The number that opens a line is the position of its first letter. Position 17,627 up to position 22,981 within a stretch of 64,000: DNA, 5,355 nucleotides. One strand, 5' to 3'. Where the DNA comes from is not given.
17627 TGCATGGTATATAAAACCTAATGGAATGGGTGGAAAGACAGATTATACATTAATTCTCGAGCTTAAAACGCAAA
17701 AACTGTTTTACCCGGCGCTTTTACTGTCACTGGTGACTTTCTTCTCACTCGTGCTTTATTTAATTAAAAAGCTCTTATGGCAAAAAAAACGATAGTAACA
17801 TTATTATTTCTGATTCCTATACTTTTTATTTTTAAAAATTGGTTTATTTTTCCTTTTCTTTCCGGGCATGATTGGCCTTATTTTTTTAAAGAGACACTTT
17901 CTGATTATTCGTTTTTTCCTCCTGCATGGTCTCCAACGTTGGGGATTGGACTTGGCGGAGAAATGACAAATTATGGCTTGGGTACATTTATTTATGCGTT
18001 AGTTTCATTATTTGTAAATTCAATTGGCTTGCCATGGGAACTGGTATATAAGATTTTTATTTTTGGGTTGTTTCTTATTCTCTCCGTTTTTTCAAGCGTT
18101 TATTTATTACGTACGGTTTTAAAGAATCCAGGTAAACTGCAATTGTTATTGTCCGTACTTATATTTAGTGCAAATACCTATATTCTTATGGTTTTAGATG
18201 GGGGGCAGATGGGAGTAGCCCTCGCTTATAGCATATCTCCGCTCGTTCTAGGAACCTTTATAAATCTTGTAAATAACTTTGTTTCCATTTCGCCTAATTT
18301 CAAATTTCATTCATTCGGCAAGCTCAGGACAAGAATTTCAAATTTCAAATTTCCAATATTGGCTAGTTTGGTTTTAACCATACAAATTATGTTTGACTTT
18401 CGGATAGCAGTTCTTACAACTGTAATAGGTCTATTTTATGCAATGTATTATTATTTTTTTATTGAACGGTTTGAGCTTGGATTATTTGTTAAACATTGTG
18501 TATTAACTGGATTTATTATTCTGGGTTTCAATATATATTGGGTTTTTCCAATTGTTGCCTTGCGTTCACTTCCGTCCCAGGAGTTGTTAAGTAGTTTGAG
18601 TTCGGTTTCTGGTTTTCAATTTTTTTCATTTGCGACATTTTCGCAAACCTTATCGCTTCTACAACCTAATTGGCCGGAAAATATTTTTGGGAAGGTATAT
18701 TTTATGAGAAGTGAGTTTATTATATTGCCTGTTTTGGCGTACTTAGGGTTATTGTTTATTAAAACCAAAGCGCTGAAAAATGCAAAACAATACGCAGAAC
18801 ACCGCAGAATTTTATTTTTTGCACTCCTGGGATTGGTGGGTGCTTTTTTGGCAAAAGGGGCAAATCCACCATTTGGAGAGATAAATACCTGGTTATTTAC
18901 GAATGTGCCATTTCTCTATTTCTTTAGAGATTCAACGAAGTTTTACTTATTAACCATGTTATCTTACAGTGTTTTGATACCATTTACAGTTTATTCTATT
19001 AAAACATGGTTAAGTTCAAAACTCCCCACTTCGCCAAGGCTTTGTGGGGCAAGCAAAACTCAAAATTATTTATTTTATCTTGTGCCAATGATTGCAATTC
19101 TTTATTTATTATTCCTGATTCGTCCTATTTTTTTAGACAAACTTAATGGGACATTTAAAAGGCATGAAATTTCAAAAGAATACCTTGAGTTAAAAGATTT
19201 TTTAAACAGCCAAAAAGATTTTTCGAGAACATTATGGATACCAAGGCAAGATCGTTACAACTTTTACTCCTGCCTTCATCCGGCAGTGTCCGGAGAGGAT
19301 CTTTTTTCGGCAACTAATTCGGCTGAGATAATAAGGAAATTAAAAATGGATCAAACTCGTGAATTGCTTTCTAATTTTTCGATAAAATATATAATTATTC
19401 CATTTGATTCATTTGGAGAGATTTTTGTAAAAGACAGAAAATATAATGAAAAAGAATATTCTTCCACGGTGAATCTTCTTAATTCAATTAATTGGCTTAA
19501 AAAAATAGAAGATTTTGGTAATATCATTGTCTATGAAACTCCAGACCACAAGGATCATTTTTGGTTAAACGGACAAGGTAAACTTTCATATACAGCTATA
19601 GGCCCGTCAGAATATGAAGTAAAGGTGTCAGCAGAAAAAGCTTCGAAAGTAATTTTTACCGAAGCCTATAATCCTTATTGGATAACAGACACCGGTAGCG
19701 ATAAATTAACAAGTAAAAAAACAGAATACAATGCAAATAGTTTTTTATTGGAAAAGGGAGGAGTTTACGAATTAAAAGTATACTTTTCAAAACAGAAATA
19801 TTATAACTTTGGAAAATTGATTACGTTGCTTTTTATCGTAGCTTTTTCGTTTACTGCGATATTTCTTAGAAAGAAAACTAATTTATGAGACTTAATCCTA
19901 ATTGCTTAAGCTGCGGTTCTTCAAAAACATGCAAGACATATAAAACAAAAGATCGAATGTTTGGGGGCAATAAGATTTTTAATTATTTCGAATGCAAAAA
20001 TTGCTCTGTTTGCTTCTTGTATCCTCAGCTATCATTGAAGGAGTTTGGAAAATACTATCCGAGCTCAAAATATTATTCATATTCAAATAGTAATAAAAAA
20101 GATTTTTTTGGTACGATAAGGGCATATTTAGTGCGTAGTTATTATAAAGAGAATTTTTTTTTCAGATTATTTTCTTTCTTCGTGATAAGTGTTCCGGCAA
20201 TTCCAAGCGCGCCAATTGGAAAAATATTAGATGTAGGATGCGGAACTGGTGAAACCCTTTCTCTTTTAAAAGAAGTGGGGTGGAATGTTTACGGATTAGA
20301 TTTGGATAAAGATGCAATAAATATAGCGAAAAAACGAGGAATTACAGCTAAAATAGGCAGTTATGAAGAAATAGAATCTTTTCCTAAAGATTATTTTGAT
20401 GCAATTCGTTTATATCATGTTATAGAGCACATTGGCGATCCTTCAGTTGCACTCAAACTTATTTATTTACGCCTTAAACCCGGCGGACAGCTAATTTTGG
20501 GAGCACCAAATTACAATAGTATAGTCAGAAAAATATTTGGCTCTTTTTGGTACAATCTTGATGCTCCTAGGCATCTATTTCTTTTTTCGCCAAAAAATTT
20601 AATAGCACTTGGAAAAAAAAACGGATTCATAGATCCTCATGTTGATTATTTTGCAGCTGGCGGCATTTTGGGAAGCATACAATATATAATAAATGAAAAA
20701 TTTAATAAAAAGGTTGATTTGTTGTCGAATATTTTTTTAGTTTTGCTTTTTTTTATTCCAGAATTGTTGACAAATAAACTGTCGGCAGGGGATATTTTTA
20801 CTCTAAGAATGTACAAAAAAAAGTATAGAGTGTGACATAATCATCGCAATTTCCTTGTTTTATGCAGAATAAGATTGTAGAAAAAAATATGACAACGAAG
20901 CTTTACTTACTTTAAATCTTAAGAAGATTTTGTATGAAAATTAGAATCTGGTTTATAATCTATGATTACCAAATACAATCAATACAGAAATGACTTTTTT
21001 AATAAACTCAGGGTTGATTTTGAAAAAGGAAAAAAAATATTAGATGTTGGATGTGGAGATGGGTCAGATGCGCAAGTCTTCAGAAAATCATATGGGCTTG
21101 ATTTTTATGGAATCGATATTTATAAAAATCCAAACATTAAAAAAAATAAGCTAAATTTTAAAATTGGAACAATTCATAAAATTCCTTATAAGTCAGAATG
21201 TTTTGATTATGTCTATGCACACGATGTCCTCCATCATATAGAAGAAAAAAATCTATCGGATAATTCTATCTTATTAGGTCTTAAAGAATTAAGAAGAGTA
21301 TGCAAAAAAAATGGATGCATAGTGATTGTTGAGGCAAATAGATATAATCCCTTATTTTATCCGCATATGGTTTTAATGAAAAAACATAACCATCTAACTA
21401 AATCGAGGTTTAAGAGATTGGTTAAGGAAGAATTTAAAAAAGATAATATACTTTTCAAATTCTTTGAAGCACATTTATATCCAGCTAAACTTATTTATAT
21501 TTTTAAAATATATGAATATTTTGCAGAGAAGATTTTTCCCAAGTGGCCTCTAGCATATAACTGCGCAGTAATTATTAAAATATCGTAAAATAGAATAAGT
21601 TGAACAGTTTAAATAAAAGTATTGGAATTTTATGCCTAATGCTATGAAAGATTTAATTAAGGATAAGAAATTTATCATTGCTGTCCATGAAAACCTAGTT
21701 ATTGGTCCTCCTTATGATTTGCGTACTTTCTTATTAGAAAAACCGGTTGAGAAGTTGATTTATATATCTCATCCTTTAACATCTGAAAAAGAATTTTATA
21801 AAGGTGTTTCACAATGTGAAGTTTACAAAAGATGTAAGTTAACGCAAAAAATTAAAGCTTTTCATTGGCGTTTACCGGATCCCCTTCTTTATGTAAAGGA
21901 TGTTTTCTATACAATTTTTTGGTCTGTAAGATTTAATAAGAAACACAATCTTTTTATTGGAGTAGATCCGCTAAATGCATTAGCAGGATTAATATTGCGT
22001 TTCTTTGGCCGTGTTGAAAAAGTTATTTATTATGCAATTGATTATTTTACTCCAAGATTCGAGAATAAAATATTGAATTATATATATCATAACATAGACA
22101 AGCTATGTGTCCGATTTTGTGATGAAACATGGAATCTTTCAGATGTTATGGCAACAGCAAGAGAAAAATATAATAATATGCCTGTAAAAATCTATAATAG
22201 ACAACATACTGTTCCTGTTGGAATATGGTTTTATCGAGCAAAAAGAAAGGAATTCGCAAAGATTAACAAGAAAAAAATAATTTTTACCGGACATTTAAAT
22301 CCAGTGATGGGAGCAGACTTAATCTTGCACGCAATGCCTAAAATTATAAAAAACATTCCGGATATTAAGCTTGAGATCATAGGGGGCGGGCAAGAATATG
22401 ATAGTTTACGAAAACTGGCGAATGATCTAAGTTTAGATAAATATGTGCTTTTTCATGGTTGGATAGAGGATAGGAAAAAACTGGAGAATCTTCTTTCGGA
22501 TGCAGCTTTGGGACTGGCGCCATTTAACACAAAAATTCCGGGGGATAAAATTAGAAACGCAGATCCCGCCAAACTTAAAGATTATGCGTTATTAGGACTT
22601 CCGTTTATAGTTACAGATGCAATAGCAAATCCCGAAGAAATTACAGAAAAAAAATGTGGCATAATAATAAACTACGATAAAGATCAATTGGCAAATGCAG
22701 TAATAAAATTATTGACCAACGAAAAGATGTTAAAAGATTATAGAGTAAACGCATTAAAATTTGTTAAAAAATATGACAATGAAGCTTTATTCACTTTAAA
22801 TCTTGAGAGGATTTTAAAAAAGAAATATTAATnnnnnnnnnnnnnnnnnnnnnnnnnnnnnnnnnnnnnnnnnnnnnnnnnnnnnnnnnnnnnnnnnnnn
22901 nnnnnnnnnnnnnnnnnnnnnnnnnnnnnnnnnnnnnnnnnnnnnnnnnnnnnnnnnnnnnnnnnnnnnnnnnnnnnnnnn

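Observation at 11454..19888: Three tandem YfhO-like giant membrane paralogs with conserved termini plus small 4-TM partner proteins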

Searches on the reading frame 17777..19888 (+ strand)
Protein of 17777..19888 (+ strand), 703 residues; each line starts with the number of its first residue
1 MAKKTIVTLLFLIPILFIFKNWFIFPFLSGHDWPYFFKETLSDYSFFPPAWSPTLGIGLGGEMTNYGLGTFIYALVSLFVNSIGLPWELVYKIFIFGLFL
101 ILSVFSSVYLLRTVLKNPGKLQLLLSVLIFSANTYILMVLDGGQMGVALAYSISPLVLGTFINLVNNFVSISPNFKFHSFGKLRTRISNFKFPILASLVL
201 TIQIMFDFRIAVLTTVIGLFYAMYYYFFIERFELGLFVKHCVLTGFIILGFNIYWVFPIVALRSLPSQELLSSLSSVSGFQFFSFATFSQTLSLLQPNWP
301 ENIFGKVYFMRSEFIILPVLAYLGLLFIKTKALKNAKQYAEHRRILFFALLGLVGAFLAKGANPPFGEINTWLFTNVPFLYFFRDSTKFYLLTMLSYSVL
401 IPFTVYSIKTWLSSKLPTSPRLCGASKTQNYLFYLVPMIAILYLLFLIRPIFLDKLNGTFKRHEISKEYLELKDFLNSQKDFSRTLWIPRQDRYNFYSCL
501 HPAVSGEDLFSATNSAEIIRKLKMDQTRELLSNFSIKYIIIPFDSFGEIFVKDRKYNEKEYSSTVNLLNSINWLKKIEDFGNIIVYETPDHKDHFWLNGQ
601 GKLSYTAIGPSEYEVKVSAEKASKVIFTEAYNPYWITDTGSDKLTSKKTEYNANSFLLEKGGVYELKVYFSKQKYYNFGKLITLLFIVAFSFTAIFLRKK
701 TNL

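Call 4: search_protein_families(library=pfam, proteins=[window:17777-19888:+], max_evalue=1)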
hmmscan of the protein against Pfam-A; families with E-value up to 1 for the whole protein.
window:17777-19888:+ (703 aa): 0 families

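Call 5: search_protein_families(library=ncbifam, proteins=[window:17777-19888:+], max_evalue=0.1)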
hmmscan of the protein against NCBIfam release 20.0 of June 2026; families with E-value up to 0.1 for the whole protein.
window:17777-19888:+ (703 aa): 1 family
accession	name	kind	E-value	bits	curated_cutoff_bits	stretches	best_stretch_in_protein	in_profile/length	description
NF053599.1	transp_MmpA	equivalog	3.7e-05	22.5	210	1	319-415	255-347/543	MmpA family trehalose lipid delivery protein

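Call 13: search_solved_structures(query=window:17777-19888:+, max_evalue=10)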
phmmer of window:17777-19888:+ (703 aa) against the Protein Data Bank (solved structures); distinct sequences matched with E-value up to 10: 1.
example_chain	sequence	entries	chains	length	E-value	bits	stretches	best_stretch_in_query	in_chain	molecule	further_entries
2exr_A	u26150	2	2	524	0.89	11.3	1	29-69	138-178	Cytokinin dehydrogenase 7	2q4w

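Call 17: find_homologous_proteins(query=window:17777-19888:+)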
Query window:17777-19888:+ (703 aa): 484 proteins with E <= 0.001 among 8000 candidates; the best 120 are listed.
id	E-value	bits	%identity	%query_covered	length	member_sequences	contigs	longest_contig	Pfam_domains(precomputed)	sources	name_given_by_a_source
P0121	0.0e+0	1560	100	100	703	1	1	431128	-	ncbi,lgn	ncbi:MAG: hypothetical protein ABH816_02500 [Candidatus Levyibacteriota bacterium]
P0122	1.5e-282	958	65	100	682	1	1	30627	-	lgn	-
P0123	6.5e-252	856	58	97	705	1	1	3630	-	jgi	-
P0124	2.6e-245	835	57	100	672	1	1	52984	-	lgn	-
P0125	9.1e-241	819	53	96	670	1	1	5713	-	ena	-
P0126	1.4e-239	816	54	98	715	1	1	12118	-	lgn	-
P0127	5.7e-237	807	55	100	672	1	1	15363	-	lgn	-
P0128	2.1e-236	805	56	99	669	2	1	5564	-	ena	-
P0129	3.8e-235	801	56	100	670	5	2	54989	-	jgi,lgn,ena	-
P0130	9.8e-231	786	55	95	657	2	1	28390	-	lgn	-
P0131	1.8e-227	776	53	99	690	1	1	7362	-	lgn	-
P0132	4.2e-213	728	49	99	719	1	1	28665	-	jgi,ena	-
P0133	6.5e-209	714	49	96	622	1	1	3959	-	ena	-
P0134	2.9e-208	712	50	98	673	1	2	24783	-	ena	-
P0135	7.2e-198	678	49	98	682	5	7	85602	-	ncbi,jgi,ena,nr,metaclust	ncbi:MAG: hypothetical protein A3B53_02195 [Candidatus Levybacteria bacterium RIFCSPLOWO2_01_FULL_42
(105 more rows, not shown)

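Call 21: search_protein_families(library=pfam, alignment_id=A2, max_evalue=0.01)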
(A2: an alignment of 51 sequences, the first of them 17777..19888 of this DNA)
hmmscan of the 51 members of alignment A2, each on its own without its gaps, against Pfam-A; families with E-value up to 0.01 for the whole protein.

A. member 1, window:17777-19888:+ (703 aa): 0 families

B. families by the number of members that match (of 51 scanned): 2 families
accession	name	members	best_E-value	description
PF20176.3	DUF6541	4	4.6e-05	Family of unknown function (DUF6541)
PF09586.16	YfhO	2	1.1e-06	Bacterial membrane protein YfhO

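Call 54: search_solved_structures(query=A2, max_evalue=1)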
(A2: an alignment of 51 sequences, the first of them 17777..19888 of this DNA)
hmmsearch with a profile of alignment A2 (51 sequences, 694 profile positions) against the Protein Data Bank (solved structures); distinct sequences matched with E-value up to 1: 0.

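Call 64: predict_structure(alignment_id=A2)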
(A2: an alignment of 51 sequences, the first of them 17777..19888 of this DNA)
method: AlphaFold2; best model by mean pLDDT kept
length: 703 residues; sequences in the alignment: 51
mean_pLDDT: 86.2   pTM: 0.87
mean pLDDT of the five models: 86.2, 84.5, 84.0, 83.5, 82.4
residues with pLDDT >= 90: 412; 70-90: 200; 50-70: 60; < 50: 31
segments of 3 or more residues with pLDDT < 50: 172-187, 296-305
pLDDT, mean of each block of 10 residues (from residue 1): 73 82 71 78 94 93 92 96 93 90 96 92 91 75 77 96 85 46 53 93 94 95 90 88 95 94 81 77 82 56 50 85 88 65 93 94 91 90 86 95 93 76 59 82 84 67 84 96 95 91 95 91 94 97 82 75 94 95 95 94 95 96 96 95 94 94 96 96 96 86 55
secondary structure, 60 per line:
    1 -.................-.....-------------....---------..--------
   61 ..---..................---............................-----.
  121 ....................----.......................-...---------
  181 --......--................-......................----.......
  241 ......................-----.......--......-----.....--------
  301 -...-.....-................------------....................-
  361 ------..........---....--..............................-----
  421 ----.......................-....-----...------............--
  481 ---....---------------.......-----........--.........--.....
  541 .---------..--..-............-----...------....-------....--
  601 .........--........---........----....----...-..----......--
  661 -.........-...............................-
elements in order (helices of 4 or more, strands of 3 or more residues): H2-18 H20-24 H38-41 H66-83 H87-114 H120-140 H145-167 H183-188 H191-206 H208-229 H234-262 H268-274 H277-282 H288-292 H306-310 H312-327 H340-359 H367-376 H380-383 H386-415 H425-447 H449-452 H467-478 E484-487 E503-505 H506-509 H515-522 H525-533 E536-541 H558-569 E575-577 E584-587 E595-598 E601-609 E612-619 E623-630 E635-638 E643-645 E653-658 E662-670 H672-702

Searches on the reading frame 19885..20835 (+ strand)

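Call 6: search_protein_families(library=pfam, proteins=[window:19885-20835:+], max_evalue=0.001)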
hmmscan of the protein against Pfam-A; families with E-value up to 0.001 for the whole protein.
window:19885-20835:+ (316 aa): 7 families
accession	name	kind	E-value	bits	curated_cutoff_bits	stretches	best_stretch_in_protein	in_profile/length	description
PF13489.12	Methyltransf_23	-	6.5e-26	91.5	27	1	112-248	24-159/164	Methyltransferase domain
PF08241.18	Methyltransf_11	-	2e-18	67.3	21.2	1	115-205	1-95/95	Methyltransferase domain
PF08242.18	Methyltransf_12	-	5.9e-15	56.2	30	1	115-203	1-98/98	Methyltransferase domain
PF13649.12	Methyltransf_25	-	4.5e-14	53.4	27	1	114-201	1-97/97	Methyltransferase domain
PF13847.12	Methyltransf_31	-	1.1e-12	48.3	27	1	113-209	6-113/145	Methyltransferase domain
PF07021.18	MetW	-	2.9e-10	40.5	21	1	112-210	15-112/193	Methionine biosynthesis protein MetW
PF01209.24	Ubie_methyltran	-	2.2e-05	24.4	20.1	1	113-204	50-150/233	ubiE/COQ5 methyltransferase family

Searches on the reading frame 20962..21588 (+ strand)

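Call 6: search_protein_families(library=pfam, proteins=[window:20962-21588:+], max_evalue=0.001)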
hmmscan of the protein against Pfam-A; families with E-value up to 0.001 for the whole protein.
window:20962-21588:+ (208 aa): 8 families
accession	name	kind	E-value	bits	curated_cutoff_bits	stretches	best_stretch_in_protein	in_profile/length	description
PF13847.12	Methyltransf_31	-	8.2e-15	55.2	27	1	21-154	2-141/145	Methyltransferase domain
PF08241.18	Methyltransf_11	-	2.2e-14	54.3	21.2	1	27-122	1-95/95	Methyltransferase domain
PF13489.12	Methyltransf_23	-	5e-12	46.3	27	1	12-128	12-122/164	Methyltransferase domain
PF13649.12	Methyltransf_25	-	5.4e-11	43.5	27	1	26-118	1-97/97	Methyltransferase domain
PF08242.18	Methyltransf_12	-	2.9e-09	38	30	1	27-120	1-98/98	Methyltransferase domain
PF02353.26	CMAS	-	0.00021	21.2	27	1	14-94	56-141/273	Mycolic acid cyclopropane synthetase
PF07021.18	MetW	-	0.00048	20.2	21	1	20-86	11-81/193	Methionine biosynthesis protein MetW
PF01209.24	Ubie_methyltran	-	0.0009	19.1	20.1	0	10-129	37-158/233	ubiE/COQ5 methyltransferase family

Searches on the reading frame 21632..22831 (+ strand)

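Call 6: search_protein_families(library=pfam, proteins=[window:21632-22831:+], max_evalue=0.001)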
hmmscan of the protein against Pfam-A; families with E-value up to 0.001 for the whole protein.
window:21632-22831:+ (399 aa): 2 families
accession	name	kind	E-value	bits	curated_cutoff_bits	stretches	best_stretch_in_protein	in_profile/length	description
PF00534.26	Glycos_transf_1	-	5.4e-21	75.3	26.4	1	205-375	7-170/172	Glycosyl transferases group 1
PF13692.12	Glyco_trans_1_4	-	2.6e-20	73.5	27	1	214-363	2-142/142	Glycosyl transferases group 1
